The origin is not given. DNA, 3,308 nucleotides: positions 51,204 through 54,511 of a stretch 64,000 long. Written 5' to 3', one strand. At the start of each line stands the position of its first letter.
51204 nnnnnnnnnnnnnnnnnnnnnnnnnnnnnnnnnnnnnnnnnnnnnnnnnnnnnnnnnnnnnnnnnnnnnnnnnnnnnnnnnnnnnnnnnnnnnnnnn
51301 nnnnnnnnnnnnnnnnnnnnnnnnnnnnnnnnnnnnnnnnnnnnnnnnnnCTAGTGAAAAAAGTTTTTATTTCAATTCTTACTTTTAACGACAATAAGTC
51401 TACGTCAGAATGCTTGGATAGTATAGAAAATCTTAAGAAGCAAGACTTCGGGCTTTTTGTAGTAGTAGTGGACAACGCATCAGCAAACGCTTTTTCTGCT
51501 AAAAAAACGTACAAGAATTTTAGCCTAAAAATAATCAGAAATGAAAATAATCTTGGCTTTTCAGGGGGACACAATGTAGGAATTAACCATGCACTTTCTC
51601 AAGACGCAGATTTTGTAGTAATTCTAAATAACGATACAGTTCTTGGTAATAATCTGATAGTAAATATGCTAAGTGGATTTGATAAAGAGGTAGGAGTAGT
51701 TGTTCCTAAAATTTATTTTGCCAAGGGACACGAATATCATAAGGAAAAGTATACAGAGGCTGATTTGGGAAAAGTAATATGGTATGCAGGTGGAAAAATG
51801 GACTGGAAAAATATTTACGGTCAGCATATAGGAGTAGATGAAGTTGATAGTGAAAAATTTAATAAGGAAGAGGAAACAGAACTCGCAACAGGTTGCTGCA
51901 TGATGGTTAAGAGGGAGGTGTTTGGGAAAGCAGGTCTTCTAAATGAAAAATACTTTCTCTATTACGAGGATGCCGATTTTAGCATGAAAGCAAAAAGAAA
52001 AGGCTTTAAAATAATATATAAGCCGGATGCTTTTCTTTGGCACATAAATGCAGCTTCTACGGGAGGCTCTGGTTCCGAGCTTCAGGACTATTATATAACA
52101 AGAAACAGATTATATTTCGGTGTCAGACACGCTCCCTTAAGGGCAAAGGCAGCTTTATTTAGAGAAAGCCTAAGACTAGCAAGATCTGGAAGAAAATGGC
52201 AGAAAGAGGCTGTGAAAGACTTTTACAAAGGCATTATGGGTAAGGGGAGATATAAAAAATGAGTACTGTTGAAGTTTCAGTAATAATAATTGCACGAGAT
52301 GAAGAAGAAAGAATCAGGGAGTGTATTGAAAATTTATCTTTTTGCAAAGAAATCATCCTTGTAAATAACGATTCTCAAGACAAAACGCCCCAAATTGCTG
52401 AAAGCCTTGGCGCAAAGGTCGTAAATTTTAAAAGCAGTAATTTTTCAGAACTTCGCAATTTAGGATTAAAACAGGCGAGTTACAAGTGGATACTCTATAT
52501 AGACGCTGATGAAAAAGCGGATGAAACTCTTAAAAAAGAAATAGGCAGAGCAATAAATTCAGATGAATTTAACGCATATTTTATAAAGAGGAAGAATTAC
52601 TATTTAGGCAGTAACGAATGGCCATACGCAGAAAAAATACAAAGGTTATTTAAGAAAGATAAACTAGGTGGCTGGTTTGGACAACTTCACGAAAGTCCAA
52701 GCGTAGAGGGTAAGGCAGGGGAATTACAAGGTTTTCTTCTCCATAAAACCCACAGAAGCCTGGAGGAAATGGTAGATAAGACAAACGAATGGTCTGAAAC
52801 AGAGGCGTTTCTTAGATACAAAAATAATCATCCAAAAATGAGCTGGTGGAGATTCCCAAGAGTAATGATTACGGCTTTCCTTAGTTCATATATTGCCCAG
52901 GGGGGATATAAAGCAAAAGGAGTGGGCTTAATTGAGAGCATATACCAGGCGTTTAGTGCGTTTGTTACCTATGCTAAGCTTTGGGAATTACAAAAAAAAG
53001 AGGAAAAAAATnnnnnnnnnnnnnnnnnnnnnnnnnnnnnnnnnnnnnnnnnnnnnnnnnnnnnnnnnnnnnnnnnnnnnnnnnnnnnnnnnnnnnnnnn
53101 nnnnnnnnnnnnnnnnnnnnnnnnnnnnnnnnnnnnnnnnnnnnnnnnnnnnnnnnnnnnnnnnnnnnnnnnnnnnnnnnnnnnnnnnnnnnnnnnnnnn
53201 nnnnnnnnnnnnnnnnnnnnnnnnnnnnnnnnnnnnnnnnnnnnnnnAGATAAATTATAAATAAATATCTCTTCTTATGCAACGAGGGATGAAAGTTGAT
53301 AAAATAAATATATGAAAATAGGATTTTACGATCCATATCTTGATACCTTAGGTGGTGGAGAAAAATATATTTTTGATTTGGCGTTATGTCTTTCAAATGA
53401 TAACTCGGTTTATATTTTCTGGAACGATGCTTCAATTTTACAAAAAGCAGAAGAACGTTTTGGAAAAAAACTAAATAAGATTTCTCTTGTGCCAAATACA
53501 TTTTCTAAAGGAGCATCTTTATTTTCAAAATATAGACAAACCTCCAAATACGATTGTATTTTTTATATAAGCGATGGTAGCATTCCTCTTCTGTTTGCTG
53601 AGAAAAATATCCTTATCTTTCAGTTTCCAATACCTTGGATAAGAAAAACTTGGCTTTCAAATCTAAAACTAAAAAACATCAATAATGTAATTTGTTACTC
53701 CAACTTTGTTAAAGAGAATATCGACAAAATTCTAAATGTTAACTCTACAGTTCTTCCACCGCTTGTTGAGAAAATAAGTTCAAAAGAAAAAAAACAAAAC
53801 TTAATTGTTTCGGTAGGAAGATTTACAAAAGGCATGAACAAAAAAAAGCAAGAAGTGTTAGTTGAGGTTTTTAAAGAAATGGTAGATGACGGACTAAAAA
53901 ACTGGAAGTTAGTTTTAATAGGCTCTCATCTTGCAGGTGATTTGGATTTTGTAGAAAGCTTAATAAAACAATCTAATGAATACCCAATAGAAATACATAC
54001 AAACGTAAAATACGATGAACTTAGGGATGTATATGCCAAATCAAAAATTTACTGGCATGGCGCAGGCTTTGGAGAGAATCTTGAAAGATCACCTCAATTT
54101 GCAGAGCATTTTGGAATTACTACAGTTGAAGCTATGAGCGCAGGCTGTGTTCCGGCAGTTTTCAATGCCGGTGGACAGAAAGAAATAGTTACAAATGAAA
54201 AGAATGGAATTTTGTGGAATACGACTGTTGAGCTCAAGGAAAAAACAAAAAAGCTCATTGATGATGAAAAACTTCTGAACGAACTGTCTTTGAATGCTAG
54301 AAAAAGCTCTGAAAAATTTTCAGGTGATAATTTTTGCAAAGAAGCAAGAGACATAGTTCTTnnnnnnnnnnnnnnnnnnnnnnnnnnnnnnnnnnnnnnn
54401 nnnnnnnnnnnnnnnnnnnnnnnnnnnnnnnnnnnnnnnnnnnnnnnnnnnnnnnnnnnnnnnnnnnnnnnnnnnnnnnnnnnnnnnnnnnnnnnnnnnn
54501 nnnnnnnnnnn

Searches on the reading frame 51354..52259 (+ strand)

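Call 27: search_protein_families(library=pfam, proteins=[window:51354-52259:+], max_evalue=0.001)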
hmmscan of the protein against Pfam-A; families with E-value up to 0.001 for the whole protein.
window:51354-52259:+ (302 aa): 3 families
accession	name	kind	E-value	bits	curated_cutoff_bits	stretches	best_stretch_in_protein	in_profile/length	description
PF13641.12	Glyco_tranf_2_3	-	8.2e-15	55.9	27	1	7-252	6-226/230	Glycosyltransferase like family 2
PF00535.33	Glycos_transf_2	-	7.1e-14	52.5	23.3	1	8-191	4-165/168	Glycosyl transferase family 2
PF13632.12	Glyco_trans_2_3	-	2.4e-05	24.7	27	1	180-258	74-144/198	Glycosyl transferase family group 2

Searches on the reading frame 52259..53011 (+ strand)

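Call 27: search_protein_families(library=pfam, proteins=[window:52259-53011:+], max_evalue=0.001)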
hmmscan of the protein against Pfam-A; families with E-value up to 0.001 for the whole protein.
window:52259-53011:+ (251 aa): 2 families
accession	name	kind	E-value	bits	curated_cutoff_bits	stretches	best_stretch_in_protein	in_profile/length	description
PF00535.33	Glycos_transf_2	-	2.6e-18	66.9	23.3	1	7-136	1-142/168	Glycosyl transferase family 2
PF13704.12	Glyco_tranf_2_4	-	3.7e-05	24.6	27.5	1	13-85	1-82/98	Glycosyl transferase family 2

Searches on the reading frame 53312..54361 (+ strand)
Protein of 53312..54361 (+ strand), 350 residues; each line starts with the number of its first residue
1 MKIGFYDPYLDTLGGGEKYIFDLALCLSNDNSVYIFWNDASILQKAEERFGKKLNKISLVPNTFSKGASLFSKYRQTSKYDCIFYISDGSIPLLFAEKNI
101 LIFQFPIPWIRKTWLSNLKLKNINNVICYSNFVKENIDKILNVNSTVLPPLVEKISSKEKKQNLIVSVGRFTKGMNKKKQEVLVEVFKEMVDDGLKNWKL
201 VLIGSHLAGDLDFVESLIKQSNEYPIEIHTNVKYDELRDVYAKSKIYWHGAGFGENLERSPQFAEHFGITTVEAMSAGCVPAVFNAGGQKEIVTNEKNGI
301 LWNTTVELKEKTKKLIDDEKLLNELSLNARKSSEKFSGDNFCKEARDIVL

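Call 14: search_protein_families(library=pfam, proteins=[window:53312-54361:+], max_evalue=0.001)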
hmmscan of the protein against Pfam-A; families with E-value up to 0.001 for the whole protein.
window:53312-54361:+ (350 aa): 3 families
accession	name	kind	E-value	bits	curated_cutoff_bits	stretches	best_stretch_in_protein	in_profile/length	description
PF00534.26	Glycos_transf_1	-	8.6e-24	84.4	26.4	1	155-331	8-171/172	Glycosyl transferases group 1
PF13692.12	Glyco_trans_1_4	-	7.4e-15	55.9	27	1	163-318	2-142/142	Glycosyl transferases group 1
PF13524.12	Glyco_trans_1_2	-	4.8e-05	23.8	25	1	198-331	15-127/144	Glycosyl transferase-like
